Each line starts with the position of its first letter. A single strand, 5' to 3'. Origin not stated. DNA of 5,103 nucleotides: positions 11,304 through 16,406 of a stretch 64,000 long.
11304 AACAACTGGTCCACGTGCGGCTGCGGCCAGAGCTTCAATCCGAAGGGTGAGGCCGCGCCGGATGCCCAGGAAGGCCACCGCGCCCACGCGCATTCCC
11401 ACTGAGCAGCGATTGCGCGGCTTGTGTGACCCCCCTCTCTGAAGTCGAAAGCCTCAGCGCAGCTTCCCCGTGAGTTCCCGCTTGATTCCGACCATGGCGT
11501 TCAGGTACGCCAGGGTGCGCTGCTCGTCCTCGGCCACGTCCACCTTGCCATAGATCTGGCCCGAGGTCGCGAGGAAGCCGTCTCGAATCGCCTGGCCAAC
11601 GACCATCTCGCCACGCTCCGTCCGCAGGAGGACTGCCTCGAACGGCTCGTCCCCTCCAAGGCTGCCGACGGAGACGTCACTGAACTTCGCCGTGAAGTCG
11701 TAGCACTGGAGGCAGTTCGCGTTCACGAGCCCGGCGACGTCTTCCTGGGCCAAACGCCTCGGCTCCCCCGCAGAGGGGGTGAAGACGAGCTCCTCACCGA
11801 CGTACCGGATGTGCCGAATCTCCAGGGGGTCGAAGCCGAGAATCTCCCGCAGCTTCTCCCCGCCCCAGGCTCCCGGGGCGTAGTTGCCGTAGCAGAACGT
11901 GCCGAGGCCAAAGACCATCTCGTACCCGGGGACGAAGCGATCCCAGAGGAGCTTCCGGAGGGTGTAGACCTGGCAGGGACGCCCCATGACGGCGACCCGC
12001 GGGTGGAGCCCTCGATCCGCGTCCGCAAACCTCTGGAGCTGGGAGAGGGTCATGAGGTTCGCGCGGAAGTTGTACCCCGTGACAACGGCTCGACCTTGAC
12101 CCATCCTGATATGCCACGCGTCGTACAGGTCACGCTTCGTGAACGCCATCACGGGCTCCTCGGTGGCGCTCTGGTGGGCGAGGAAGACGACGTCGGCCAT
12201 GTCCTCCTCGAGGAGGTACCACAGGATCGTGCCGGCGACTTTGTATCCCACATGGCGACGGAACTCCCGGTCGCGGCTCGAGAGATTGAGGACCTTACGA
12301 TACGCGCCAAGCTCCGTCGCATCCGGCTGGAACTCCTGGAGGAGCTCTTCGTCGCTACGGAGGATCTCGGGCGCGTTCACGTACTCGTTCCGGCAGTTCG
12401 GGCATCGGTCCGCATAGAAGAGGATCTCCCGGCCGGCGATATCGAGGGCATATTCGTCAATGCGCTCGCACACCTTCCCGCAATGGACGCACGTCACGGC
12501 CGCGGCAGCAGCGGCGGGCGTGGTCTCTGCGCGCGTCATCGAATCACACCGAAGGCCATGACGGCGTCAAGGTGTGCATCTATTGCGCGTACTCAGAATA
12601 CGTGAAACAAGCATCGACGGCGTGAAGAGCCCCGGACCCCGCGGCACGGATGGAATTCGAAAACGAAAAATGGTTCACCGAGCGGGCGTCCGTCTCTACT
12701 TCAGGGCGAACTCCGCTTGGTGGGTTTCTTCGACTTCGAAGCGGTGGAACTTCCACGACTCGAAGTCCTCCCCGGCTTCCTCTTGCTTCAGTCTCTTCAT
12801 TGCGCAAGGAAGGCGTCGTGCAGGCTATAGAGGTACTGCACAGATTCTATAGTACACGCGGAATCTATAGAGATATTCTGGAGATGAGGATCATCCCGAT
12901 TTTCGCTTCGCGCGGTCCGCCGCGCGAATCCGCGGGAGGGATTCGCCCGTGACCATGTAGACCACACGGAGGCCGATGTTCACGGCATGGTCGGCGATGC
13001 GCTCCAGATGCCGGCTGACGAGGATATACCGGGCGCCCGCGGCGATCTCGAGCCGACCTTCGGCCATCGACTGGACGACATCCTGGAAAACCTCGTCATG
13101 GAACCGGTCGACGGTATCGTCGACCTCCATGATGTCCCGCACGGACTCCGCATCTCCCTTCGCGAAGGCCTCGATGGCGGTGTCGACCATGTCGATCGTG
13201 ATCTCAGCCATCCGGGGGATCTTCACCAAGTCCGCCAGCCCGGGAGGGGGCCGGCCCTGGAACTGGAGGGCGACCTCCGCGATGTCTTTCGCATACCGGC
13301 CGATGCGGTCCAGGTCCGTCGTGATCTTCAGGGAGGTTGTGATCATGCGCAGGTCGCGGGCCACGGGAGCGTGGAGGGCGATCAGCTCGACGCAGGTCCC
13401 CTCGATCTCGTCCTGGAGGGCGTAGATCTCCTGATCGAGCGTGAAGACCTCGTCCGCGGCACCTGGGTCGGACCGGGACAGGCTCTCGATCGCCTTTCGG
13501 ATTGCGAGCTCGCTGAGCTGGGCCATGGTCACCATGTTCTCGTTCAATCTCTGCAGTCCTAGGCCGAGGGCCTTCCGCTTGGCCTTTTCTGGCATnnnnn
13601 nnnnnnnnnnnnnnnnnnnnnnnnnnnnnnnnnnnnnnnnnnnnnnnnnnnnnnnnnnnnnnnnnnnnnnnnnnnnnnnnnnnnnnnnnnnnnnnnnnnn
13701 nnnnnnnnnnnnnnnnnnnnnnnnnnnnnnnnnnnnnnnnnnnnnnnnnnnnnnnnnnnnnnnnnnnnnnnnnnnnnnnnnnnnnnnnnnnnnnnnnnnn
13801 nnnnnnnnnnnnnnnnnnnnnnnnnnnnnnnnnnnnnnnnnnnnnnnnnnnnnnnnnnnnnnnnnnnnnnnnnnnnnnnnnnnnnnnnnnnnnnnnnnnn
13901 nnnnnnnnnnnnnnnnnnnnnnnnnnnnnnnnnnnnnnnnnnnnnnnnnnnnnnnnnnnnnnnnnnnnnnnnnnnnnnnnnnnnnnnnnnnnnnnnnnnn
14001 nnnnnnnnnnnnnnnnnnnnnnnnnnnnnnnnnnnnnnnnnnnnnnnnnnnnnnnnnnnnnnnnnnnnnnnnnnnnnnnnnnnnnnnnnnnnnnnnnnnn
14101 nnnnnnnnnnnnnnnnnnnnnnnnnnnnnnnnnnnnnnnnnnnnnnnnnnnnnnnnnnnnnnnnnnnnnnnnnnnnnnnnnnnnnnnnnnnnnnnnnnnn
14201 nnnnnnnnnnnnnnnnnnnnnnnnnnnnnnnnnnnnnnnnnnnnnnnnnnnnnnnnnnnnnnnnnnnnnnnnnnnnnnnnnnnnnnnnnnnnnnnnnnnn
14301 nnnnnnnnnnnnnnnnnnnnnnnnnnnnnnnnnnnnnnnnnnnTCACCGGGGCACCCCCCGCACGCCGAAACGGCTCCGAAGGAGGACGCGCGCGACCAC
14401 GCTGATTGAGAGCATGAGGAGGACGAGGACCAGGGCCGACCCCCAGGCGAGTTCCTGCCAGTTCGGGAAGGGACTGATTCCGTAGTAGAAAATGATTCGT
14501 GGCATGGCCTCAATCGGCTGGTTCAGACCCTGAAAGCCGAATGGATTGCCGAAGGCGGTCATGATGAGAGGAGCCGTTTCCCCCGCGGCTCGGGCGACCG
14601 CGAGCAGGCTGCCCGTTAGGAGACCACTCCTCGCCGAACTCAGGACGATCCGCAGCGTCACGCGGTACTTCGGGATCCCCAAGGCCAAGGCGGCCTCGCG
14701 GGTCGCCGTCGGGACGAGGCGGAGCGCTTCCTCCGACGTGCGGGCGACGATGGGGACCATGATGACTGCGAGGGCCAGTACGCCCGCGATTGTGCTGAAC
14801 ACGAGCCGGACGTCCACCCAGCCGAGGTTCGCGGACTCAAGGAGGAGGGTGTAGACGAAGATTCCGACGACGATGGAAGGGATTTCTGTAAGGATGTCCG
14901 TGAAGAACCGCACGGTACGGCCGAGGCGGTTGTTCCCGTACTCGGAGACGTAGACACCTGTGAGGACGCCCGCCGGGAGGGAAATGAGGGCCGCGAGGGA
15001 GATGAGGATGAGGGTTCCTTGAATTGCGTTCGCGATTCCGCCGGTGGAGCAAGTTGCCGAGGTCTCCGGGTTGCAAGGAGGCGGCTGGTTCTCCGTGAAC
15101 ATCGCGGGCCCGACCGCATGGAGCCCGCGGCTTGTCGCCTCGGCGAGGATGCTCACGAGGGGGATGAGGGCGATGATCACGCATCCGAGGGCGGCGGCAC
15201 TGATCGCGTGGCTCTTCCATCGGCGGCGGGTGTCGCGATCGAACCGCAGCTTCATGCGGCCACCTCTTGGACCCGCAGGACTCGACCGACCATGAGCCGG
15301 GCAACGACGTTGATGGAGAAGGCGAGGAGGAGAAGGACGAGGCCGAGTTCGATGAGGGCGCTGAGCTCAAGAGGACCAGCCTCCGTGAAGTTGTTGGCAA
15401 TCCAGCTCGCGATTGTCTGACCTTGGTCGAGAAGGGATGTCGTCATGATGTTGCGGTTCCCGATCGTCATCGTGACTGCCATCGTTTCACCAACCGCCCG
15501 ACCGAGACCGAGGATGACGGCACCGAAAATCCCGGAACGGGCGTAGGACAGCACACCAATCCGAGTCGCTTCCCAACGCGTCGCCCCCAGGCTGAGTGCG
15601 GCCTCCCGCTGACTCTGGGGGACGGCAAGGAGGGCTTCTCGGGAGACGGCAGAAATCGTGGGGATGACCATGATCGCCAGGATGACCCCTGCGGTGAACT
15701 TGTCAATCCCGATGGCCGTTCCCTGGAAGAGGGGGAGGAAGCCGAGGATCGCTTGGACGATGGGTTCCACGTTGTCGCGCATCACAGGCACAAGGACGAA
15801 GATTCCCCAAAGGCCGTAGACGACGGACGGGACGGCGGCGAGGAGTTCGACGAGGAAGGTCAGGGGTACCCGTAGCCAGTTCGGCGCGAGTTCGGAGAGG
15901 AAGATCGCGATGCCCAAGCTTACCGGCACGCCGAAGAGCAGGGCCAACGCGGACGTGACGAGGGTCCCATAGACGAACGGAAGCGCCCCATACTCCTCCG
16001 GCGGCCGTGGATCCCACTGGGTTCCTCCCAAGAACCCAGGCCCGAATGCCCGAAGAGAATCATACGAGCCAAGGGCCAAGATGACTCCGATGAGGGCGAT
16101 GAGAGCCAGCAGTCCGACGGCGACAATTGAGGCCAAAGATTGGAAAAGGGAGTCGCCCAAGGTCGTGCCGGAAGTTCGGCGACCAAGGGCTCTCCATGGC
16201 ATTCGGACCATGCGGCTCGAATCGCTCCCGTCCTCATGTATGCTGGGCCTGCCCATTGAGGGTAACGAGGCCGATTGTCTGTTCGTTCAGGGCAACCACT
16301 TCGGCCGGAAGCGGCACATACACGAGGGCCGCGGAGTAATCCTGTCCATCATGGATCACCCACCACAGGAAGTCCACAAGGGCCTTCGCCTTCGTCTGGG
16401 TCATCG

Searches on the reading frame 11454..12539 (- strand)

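Call 81: search_protein_families(library=pfam, proteins=[window:11454-12539:-], max_evalue=0.00001)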
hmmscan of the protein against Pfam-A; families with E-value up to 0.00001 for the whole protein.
window:11454-12539:- (361 aa): 1 family
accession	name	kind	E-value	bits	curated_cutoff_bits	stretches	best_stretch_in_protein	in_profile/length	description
PF04432.18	FrhB_FdhB_C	-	4.4e-21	75.8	23.3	1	181-325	3-144/150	Coenzyme F420 hydrogenase/dehydrogenase, beta subunit C terminus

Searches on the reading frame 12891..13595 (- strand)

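Call 81: search_protein_families(library=pfam, proteins=[window:12891-13595:-], max_evalue=0.00001)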
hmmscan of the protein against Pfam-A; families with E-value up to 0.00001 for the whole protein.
window:12891-13595:- (234 aa): 1 family
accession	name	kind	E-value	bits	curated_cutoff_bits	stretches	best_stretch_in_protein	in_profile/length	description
PF01895.24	PhoU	-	5.6e-44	148.9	23.5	2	126-209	1-87/89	PhoU domain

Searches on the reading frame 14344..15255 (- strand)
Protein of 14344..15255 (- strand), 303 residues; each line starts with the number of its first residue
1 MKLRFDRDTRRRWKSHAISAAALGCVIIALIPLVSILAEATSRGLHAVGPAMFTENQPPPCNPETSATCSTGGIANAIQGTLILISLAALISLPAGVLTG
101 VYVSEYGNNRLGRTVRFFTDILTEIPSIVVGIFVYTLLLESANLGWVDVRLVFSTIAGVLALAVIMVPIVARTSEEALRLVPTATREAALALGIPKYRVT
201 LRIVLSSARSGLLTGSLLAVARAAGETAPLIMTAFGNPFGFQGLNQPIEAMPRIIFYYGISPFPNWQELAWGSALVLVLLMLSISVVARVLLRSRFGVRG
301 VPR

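Call 81: search_protein_families(library=pfam, proteins=[window:14344-15255:-], max_evalue=0.00001)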
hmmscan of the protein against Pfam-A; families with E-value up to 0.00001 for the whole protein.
window:14344-15255:- (303 aa): 1 family
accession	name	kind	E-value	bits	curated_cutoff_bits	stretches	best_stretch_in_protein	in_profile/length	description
PF00528.27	BPD_transp_1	-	2.7e-15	57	26.4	1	96-292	1-175/184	Binding-protein-dependent transport system inner membrane component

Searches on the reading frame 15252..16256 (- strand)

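Call 81: search_protein_families(library=pfam, proteins=[window:15252-16256:-], max_evalue=0.00001)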
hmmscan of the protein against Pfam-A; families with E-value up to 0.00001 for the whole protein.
window:15252-16256:- (334 aa): 1 family
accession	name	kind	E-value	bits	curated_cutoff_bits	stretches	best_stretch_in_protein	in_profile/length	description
PF00528.27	BPD_transp_1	-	2.9e-11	43.9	26.4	1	115-326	3-182/184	Binding-protein-dependent transport system inner membrane component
